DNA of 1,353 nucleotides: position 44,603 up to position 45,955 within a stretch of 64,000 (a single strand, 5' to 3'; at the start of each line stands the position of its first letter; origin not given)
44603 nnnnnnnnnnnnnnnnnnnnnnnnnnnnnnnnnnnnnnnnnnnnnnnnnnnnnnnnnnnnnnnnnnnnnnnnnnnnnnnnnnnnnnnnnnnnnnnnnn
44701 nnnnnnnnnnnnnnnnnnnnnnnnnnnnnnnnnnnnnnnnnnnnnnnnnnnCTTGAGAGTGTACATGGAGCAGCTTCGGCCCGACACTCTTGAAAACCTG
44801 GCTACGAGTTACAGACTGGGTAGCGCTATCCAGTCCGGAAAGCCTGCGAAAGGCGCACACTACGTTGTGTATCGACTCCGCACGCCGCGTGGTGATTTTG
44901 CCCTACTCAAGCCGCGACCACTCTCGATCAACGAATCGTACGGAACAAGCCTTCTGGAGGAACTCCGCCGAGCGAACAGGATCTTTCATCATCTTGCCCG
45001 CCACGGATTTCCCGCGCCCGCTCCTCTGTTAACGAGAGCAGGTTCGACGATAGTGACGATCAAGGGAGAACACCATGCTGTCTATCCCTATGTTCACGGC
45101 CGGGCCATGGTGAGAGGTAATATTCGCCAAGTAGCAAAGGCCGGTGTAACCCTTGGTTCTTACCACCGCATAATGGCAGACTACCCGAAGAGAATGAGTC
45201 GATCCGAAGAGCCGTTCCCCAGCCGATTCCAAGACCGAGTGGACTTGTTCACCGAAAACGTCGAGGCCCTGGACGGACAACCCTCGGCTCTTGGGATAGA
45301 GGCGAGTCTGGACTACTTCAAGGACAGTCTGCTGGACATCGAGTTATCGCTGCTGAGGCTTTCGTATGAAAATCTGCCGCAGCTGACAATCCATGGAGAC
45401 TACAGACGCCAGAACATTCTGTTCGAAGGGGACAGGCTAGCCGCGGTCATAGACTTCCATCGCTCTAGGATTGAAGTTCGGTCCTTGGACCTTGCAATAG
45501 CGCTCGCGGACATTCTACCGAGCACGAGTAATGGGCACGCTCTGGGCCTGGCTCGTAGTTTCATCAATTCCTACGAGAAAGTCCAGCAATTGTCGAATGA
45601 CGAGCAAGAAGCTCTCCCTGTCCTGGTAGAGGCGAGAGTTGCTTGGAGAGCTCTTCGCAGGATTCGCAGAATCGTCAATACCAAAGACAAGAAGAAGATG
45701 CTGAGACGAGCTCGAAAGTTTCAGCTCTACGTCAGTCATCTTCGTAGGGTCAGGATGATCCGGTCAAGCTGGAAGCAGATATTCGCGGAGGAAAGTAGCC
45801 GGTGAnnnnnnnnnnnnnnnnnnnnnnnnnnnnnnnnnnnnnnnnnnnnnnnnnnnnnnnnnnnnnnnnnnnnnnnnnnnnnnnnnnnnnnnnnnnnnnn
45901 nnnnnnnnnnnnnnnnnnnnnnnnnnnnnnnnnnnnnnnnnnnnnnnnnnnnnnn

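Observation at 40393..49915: Co-directional array mixing alpha-glucan-type enzymes (GT4, GH57-like, two APH-fold kinases) with PKD surface proteins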

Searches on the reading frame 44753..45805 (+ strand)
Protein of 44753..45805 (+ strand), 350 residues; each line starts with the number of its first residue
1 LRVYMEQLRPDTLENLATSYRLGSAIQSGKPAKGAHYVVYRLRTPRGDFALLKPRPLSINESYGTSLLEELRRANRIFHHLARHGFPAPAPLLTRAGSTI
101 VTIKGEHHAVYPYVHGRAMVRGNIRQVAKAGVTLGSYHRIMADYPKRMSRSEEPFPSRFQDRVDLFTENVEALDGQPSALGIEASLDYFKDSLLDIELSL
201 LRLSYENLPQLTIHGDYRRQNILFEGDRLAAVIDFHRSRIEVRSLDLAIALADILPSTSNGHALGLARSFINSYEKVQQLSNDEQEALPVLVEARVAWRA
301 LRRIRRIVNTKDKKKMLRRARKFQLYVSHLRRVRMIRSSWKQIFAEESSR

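Call 4: search_protein_families(library=pfam, proteins=[window:44753-45805:+], max_evalue=0.01)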
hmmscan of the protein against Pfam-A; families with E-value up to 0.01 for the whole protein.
window:44753-45805:+ (350 aa): 2 families
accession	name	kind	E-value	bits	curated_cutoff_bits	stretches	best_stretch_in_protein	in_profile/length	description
PF01636.29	APH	-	1.3e-22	81.2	23.2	1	34-258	8-216/239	Phosphotransferase enzyme family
PF19974.5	TCAD9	-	0.00043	20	40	1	209-313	296-405/429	Ternary complex associated domain 9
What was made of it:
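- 44753..45805 (+): APH-fold kinase K1 (homoserine-kinase-II/YtaA/NahK-like subfamily), catalytic motif intact. Pfam APH 1e-22 (call 4).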

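Call 5: search_protein_families(library=ncbifam, proteins=[window:44753-45805:+], max_evalue=0.01)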
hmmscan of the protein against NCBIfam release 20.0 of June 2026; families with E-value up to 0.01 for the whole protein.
window:44753-45805:+ (350 aa): 8 families
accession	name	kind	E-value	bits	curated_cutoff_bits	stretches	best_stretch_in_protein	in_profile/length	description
NF003558.0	PRK05231.1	equivalog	2e-27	96.1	271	1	1-316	1-294/322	homoserine kinase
TIGR00938.1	thrB_alt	equivalog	2.8e-26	92.6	255.9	1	68-310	59-287/307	homoserine kinase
TIGR02906.1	spore_CotS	subfamily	2.4e-14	53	172.7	1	79-289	42-265/314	CotS family spore coat protein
NF008738.0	PRK11768.1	equivalog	7.7e-09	35.4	194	1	77-291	74-271/327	serine/threonine protein kinase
NF033068.1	APH_3p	equivalog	2.5e-05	23.9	205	1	212-275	177-236/255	APH(3') family aminoglycoside O-phosphotransferase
NF033059.2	APH_3p_I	exception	0.0018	17.7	400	1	211-251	189-229/267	APH(3')-I family aminoglycoside O-phosphotransferase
TIGR03724.2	arch_bud32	equivalog_domain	0.0029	17.1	125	1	213-280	107-175/193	KEOPS complex kinase/ATPase Bud32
NF004800.0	PRK06149.1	equivalog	0.0048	14.9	973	1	205-302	203-303/972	aminotransferase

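Call 21: search_solved_structures(query=window:44753-45805:+, max_evalue=0.1)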
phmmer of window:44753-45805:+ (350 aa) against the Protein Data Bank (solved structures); distinct sequences matched with E-value up to 0.1: 3.
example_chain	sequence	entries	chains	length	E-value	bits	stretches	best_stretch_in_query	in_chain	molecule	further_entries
2ppq_A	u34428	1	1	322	1.9e-10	43.5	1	206-297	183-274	Homoserine kinase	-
1zyl_A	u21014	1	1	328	0.033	16.5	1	77-140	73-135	Hypothetical protein yihE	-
9qos_A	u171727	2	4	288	0.063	15.6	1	154-255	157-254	Aminoglycoside 3'-phosphotransferase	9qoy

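Call 43: search_solved_structures(query=A3, max_evalue=0.01)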
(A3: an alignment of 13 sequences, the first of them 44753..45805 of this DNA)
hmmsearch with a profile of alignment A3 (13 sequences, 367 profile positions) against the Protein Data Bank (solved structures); distinct sequences matched with E-value up to 0.01: 26.
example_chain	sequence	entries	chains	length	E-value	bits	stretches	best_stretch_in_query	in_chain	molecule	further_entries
2ppq_A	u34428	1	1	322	7.4e-32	113.8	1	31-317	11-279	Homoserine kinase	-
2q83_A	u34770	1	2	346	6.8e-17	64.6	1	22-305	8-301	YtaA protein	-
4ocj_A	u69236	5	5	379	6e-14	54.9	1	26-292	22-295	N-acetylhexosamine 1-phosphate kinase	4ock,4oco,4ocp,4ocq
4wh1_A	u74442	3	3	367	8.6e-14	54.4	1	27-292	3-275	N-acetylhexosamine 1-kinase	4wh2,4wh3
4ocu_A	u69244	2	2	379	1.3e-13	53.8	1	28-292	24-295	N-acetylhexosamine 1-phosphate kinase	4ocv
4pdy_A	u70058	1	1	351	4.4e-10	42.2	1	86-266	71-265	Aminoglycoside phosphotransferase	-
8v3v_A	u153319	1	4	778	3.6e-09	39.2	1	47-141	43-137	Acyl-Coenzyme A dehydrogenase family, member 11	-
6sui_A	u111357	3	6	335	8.7e-09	37.9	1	54-313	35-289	Phosphotransferase enzyme family protein | Phosphotransferase enzyme family protein, amicoumacin kinase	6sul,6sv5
1zyl_A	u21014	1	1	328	9.1e-09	37.9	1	76-156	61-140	Hypothetical protein yihE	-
8v3u_A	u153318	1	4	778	2.2e-08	36.6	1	47-141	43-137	Acyl-Coenzyme A dehydrogenase family, member 11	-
6sum_A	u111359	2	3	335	1.1e-07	34.3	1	55-314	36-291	AMICOUMACIN KINASE | APH domain-containing protein, amicoumacin kinase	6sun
3dxp_A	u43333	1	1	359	4e-06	29.2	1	47-249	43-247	putative acyl-CoA dehydrogenase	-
4h05_A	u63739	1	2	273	9.8e-05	24.6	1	66-291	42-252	Aminoglycoside-O-phosphotransferase VIII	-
9o56_A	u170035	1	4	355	0.00016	23.9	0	217-267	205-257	Aminoglycoside phosphotransferase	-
1nd4_A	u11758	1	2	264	0.00019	23.7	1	57-266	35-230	Aminoglycoside 3'-phosphotransferase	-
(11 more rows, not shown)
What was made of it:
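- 44753..45805 (+): The family profile hits 2ppq at 7e-32, YtaA at 7e-17 and NahK at 6e-14 (call 43).
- Closest known: Bacillus spore-coat pair CotSA. Same: The K1 family profile hits YtaA at 7e-17 (call 43).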

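Call 67: search_protein_families(library=padloc, proteins=[window:44753-45805:+], max_evalue=0.001)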
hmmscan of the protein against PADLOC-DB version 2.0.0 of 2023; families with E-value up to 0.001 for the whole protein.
window:44753-45805:+ (350 aa): 0 families
